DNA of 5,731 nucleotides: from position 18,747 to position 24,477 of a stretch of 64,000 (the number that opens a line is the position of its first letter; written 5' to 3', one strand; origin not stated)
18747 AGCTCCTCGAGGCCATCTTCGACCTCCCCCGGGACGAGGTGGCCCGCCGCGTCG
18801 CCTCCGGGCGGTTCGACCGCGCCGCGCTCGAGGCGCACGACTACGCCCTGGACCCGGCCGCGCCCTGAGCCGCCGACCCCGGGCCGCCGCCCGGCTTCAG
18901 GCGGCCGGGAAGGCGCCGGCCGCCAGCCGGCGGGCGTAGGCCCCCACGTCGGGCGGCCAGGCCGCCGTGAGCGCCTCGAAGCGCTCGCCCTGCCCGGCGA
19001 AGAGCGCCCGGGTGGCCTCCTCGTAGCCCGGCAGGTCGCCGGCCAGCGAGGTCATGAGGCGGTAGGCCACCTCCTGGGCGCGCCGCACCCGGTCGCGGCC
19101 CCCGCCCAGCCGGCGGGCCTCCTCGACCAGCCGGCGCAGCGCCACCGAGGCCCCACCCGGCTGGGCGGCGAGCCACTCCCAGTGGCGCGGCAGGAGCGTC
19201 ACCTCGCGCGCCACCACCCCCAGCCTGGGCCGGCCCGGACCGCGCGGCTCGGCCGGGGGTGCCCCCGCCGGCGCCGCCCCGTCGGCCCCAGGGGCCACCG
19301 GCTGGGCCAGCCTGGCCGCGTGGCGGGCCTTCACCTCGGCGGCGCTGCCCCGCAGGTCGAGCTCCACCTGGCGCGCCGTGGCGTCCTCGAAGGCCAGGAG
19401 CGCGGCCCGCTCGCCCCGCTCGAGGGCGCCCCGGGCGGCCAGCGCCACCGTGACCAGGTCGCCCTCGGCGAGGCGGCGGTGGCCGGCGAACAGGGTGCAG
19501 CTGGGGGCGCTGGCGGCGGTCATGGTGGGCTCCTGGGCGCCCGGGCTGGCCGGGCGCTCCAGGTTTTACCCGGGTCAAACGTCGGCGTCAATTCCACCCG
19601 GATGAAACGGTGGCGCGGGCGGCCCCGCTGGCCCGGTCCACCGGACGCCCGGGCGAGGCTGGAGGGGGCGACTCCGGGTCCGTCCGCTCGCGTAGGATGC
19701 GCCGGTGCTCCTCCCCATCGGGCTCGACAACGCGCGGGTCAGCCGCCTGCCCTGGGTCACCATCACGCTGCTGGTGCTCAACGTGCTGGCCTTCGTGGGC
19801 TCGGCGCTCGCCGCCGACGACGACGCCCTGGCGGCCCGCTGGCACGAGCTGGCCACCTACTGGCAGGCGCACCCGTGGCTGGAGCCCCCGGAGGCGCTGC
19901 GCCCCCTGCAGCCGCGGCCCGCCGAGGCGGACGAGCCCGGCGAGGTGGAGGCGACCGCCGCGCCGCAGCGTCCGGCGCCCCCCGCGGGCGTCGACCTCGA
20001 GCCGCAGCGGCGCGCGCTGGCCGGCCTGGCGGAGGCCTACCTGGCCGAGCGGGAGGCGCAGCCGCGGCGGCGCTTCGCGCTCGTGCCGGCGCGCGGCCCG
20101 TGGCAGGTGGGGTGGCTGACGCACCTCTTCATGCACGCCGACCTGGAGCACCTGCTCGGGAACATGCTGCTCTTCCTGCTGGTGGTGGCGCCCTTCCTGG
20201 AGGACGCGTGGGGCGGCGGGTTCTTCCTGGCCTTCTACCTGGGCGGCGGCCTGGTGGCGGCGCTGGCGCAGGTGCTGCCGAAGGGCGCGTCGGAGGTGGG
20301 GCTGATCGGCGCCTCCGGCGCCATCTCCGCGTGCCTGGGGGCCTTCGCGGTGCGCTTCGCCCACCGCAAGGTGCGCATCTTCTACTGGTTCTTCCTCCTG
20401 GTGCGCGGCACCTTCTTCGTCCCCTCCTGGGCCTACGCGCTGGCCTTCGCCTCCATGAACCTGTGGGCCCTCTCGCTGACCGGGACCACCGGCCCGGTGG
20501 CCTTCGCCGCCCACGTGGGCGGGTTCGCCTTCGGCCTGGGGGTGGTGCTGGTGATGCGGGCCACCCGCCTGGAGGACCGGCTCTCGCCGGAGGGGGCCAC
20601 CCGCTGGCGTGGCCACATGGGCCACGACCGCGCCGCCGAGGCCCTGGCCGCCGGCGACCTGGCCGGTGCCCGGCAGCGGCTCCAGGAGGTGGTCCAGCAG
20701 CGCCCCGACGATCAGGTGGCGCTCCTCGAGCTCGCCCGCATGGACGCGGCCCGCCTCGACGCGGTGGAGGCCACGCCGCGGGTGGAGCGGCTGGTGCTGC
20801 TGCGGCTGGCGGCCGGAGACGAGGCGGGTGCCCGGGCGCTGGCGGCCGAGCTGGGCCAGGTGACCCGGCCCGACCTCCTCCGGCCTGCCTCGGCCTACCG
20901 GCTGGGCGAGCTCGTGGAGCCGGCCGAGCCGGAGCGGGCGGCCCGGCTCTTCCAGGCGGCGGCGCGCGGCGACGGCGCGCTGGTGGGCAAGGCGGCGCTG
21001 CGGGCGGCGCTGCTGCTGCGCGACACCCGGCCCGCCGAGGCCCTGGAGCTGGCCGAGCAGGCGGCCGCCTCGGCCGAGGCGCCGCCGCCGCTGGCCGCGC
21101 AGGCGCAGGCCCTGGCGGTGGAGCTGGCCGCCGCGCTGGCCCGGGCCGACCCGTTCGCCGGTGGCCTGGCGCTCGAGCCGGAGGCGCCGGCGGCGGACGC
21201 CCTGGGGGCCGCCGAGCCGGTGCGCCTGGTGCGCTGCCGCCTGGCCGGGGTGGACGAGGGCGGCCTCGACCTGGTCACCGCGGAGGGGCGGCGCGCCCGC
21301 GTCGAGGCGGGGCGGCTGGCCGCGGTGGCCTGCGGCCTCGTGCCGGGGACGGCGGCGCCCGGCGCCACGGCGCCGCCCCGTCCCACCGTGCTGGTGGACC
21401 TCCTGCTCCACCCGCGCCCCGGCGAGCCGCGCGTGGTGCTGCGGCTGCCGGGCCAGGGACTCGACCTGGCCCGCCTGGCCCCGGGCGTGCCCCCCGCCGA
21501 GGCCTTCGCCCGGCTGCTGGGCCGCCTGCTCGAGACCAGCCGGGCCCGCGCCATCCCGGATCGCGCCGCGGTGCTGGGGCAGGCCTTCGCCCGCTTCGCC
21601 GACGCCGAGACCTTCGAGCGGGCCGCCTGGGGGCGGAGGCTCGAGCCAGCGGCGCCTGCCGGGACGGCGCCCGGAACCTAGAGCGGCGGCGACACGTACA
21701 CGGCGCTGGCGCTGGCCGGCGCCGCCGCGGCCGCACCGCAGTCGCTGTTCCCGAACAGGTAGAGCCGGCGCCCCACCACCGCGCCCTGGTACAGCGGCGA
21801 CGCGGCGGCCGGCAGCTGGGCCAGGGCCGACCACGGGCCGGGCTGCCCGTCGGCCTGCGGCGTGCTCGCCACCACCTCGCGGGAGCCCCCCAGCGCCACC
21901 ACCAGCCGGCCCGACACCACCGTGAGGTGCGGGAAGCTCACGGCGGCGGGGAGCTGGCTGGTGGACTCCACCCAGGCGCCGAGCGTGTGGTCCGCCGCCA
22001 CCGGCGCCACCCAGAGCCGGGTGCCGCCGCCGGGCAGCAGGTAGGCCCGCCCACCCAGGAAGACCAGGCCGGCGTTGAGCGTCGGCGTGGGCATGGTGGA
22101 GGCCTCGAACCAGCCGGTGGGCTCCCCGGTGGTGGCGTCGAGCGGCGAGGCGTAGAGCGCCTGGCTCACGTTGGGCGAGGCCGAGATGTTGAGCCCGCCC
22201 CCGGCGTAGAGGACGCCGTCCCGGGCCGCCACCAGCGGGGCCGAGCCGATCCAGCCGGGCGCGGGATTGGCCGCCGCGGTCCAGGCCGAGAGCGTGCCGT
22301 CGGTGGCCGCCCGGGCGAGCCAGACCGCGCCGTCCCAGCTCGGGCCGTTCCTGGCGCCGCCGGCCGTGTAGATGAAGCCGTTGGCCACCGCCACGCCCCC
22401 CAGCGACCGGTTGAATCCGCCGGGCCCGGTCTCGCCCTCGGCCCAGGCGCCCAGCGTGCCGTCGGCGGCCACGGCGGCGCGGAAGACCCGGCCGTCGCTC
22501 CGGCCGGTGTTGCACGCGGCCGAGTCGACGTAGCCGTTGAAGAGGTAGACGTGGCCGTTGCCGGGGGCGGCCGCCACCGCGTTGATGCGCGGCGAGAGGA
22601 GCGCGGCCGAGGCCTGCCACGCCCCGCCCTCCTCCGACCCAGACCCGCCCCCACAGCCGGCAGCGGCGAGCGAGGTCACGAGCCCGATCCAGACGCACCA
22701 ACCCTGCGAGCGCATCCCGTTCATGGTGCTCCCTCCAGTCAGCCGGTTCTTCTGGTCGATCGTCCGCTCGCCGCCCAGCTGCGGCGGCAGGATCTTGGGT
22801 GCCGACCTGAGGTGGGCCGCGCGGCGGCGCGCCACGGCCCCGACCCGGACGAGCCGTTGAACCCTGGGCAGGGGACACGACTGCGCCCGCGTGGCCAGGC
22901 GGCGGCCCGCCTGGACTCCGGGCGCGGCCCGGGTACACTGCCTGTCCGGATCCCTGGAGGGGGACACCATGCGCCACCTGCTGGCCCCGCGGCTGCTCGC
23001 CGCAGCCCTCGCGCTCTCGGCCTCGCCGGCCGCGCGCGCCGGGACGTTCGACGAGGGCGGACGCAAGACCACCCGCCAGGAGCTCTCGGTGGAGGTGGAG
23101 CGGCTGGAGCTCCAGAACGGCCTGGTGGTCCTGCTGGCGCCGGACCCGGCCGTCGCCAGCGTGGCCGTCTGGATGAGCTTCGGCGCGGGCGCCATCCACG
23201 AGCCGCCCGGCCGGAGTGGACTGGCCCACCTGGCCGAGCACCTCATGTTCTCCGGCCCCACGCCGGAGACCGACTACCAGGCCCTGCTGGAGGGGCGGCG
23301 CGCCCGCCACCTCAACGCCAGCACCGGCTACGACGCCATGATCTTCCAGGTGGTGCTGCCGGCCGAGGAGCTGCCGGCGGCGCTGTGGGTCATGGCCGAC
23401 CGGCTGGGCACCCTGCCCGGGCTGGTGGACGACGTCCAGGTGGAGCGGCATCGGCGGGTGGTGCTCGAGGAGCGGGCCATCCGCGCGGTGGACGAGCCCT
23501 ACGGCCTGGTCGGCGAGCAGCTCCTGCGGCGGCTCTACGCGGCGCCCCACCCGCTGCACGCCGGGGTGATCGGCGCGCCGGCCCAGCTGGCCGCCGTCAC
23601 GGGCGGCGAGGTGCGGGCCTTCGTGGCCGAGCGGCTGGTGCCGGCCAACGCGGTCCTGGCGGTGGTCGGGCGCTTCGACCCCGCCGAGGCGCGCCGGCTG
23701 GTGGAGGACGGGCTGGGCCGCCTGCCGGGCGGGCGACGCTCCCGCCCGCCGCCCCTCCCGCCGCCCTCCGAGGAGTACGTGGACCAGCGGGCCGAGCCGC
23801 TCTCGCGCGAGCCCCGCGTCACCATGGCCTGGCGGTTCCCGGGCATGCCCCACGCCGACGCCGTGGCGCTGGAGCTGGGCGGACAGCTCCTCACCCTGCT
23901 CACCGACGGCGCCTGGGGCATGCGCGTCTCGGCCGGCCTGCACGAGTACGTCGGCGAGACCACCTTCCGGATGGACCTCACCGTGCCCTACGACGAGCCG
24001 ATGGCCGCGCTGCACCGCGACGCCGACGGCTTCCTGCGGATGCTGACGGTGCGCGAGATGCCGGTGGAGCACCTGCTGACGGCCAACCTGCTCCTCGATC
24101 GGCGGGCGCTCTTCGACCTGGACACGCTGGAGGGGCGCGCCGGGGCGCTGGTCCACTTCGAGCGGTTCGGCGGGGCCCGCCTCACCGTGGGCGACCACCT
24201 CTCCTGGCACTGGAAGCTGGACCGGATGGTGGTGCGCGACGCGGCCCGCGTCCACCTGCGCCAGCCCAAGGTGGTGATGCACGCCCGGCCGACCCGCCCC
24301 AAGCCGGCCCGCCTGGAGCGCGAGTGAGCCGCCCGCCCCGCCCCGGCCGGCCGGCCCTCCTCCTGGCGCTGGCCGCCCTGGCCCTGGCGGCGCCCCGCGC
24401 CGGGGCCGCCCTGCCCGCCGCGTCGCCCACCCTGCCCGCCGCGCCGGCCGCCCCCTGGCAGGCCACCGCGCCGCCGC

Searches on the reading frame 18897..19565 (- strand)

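Call 41: search_protein_families(library=pfam, proteins=[window:18897-19565:-], max_evalue=0.001)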
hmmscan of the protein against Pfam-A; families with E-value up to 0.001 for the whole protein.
window:18897-19565:- (222 aa): 1 family
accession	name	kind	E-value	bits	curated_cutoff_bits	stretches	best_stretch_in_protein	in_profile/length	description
PF09998.14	DUF2239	-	5.1e-75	251.7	25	1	22-215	1-182/182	Uncharacterized protein conserved in bacteria (DUF2239)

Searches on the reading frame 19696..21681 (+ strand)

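Call 41: search_protein_families(library=pfam, proteins=[window:19696-21681:+], max_evalue=0.001)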
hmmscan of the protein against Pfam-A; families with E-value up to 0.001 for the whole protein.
window:19696-21681:+ (661 aa): 1 family
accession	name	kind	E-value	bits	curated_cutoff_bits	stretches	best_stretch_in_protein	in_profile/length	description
PF01694.28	Rhomboid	-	2.6e-19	70.3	22.6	1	139-287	6-140/143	Rhomboid domain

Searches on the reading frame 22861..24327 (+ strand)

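Call 58: search_protein_families(library=pfam, proteins=[window:22861-24327:+], max_evalue=0.0001)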
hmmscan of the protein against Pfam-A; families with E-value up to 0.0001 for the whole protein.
window:22861-24327:+ (488 aa): 2 families
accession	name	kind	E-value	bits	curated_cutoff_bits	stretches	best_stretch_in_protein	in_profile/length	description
PF00675.25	Peptidase_M16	-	3.3e-15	56.7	22.3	1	90-224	2-134/149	Insulinase (Peptidase family M16)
PF05193.26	Peptidase_M16_C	-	9.8e-13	48.8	23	1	246-345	2-105/181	Peptidase M16 inactive domain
